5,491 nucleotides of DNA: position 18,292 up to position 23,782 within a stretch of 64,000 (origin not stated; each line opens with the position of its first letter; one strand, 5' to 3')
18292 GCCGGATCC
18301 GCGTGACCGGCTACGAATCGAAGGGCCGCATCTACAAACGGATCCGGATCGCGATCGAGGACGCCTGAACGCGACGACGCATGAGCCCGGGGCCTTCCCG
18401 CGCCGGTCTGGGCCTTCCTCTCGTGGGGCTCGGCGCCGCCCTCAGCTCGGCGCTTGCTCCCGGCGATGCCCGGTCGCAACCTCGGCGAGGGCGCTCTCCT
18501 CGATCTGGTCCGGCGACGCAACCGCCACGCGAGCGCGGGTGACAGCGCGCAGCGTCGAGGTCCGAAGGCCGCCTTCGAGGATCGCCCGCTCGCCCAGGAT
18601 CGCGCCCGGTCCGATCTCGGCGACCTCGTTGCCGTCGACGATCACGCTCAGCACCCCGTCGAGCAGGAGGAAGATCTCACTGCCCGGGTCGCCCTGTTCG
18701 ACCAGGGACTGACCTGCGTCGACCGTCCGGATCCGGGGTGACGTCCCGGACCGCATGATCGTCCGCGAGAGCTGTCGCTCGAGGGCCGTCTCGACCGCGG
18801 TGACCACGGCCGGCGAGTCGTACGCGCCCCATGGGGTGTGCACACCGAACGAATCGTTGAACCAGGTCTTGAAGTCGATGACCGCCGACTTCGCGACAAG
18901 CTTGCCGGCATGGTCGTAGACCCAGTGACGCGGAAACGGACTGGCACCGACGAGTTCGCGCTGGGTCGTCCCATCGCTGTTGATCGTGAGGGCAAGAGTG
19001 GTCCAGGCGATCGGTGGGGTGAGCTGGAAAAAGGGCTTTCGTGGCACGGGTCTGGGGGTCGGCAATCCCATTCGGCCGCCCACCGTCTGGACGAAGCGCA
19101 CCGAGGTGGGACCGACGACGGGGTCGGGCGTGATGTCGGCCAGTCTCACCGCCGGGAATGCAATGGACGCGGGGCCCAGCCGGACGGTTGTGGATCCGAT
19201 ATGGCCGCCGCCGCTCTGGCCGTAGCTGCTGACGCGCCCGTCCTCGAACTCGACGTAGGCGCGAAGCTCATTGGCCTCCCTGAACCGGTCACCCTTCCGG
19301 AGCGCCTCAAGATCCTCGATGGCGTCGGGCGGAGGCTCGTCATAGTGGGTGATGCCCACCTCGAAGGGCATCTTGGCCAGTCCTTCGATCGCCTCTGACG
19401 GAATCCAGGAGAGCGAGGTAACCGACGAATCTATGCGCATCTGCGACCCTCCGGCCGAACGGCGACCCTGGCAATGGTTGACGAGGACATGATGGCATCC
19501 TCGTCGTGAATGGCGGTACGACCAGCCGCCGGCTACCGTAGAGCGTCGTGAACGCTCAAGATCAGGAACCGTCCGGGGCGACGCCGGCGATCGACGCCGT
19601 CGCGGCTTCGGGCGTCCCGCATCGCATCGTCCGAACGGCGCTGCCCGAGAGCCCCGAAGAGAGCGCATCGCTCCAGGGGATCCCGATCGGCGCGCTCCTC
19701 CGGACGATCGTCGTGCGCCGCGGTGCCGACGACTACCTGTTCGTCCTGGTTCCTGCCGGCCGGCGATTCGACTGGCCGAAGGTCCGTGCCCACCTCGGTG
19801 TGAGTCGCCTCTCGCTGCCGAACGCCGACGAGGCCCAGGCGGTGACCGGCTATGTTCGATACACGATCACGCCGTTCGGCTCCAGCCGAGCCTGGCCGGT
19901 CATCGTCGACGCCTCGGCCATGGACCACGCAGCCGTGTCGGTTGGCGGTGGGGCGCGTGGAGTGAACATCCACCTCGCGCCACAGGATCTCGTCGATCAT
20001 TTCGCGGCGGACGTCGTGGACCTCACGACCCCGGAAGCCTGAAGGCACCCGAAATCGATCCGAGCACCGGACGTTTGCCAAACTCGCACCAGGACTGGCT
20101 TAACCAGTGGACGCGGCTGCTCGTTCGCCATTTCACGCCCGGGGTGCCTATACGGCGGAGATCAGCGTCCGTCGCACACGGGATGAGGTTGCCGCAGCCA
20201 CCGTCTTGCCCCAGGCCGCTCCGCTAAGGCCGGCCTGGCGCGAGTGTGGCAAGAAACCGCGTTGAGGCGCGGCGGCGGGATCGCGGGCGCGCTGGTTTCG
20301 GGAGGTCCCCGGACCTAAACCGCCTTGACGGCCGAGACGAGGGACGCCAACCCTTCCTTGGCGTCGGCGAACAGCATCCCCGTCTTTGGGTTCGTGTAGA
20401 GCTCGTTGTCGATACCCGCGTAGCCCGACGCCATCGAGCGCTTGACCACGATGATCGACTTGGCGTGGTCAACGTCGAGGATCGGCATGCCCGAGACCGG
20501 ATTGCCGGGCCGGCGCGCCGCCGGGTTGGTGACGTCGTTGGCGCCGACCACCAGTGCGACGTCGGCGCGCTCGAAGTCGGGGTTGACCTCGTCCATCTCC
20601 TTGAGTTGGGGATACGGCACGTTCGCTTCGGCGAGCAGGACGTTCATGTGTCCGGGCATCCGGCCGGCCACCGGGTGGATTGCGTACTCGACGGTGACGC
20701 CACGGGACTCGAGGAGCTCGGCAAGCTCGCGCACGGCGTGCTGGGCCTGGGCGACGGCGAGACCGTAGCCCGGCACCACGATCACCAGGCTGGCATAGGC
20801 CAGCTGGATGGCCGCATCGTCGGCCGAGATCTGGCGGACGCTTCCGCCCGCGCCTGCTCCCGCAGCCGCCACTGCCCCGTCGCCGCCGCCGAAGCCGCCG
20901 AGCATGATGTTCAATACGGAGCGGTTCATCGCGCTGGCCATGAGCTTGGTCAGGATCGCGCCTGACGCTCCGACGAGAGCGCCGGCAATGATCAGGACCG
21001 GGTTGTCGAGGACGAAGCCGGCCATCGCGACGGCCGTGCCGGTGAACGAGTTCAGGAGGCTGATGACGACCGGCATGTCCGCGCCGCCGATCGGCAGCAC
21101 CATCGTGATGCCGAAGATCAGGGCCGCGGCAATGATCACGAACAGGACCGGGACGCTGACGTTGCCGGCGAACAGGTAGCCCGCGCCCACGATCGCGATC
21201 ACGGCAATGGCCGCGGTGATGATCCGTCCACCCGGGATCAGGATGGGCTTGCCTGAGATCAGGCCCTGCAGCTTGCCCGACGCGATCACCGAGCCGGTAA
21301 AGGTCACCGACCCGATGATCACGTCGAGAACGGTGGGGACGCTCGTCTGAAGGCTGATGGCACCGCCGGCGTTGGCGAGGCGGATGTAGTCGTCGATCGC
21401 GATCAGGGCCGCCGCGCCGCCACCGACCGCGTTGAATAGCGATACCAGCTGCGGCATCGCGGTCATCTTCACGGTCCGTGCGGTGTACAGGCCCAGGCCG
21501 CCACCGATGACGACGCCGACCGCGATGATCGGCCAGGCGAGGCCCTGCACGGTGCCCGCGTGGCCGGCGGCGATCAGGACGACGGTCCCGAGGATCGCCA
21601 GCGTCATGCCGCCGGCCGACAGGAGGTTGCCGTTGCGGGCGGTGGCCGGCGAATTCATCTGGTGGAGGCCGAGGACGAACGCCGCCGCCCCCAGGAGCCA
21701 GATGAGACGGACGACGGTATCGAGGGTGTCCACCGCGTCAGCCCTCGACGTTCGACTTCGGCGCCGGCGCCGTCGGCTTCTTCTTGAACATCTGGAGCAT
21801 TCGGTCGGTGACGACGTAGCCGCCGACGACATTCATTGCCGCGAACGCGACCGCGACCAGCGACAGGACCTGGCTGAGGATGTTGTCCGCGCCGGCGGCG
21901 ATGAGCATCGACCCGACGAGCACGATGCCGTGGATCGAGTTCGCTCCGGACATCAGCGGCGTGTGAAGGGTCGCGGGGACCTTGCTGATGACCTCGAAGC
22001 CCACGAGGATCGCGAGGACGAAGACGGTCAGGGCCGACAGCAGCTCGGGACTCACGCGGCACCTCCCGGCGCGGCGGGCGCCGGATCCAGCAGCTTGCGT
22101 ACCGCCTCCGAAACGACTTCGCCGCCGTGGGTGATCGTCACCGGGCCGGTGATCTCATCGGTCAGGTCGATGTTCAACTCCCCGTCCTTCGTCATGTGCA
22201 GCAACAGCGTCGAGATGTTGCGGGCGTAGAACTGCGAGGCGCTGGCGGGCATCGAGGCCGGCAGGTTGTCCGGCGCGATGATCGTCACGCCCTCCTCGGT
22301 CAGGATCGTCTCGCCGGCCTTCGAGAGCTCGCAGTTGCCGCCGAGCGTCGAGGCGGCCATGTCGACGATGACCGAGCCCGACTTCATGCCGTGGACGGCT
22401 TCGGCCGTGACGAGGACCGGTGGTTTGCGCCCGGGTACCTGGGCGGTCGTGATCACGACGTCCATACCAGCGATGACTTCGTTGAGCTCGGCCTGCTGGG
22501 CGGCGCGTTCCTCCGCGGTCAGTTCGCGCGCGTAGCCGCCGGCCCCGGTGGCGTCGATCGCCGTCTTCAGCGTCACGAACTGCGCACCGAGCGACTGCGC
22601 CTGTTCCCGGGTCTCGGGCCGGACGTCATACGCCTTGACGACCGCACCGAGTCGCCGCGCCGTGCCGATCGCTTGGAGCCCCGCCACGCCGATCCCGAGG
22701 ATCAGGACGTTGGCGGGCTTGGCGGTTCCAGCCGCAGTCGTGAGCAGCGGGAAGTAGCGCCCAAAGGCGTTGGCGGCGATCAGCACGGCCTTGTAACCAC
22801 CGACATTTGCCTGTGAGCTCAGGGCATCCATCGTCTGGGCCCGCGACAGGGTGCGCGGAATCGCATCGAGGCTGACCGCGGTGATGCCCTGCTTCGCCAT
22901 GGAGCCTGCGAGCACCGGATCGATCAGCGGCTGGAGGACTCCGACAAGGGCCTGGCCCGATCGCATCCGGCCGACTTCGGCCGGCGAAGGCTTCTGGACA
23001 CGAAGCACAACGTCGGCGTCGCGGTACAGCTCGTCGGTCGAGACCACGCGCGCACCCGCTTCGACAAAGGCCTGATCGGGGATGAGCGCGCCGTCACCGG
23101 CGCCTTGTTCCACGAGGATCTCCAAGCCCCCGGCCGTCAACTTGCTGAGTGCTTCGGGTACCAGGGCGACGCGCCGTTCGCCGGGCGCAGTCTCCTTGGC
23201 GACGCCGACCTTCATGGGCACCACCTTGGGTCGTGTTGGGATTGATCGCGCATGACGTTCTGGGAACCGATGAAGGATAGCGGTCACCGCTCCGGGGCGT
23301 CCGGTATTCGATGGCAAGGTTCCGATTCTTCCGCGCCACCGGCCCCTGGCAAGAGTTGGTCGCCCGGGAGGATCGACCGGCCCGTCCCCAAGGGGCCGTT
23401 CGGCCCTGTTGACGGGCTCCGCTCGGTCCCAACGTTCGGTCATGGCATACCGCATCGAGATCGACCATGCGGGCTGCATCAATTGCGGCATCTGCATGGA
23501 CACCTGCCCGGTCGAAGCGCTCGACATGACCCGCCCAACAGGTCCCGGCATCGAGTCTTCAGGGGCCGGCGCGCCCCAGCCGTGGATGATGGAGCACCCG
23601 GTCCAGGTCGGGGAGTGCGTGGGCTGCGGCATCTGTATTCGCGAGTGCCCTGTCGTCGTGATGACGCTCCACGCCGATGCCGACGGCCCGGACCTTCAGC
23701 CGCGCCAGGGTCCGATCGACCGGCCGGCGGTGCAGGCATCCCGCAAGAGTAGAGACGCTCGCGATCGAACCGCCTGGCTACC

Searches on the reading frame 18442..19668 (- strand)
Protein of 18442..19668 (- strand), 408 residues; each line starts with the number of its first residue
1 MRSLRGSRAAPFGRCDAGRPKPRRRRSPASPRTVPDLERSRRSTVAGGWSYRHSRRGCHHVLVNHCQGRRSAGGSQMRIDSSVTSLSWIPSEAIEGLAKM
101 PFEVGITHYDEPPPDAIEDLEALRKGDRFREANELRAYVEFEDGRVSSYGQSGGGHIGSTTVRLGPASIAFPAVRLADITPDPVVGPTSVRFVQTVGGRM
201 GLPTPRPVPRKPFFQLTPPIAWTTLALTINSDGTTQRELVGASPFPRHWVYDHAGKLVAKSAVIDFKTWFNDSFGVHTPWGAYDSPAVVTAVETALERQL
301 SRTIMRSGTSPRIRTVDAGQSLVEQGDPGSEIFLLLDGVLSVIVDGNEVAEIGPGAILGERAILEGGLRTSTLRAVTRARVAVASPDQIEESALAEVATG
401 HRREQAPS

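Call 18: search_protein_families(library=pfam, proteins=[window:18442-19668:-], max_evalue=0.00001)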
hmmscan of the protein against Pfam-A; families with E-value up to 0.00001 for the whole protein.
window:18442-19668:- (408 aa): 1 family
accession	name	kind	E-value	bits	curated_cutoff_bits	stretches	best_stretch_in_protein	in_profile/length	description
PF00027.35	cNMP_binding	-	1.9e-14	53.8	27.5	1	314-391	2-84/89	Cyclic nucleotide-binding domain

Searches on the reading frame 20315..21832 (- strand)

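Call 18: search_protein_families(library=pfam, proteins=[window:20315-21832:-], max_evalue=0.00001)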
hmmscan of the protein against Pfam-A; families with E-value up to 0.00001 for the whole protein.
window:20315-21832:- (505 aa): 1 family
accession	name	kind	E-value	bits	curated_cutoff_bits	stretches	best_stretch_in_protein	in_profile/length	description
PF02233.22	PNTB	-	1.1e-175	585.5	31.7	1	43-500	3-455/456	NAD(P) transhydrogenase beta subunit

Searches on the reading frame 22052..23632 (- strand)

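Call 19: search_protein_families(library=pfam, proteins=[window:22052-23632:-], max_evalue=0.00001)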
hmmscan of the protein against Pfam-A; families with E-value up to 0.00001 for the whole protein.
window:22052-23632:- (526 aa): 3 families
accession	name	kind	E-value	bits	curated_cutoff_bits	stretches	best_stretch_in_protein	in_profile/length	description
PF01262.27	AlaDh_PNT_C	-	3.1e-60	203.7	23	1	282-508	1-213/214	Alanine dehydrogenase/PNT, C-terminal domain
PF05222.21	AlaDh_PNT_N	-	1.2e-38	132.9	30.4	1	143-277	1-135/136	Alanine dehydrogenase/PNT, N-terminal domain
PF02826.25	2-Hacid_dh_C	-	2.2e-07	30.9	25.1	0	307-359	37-89/178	D-isomer specific 2-hydroxyacid dehydrogenase, NAD binding domain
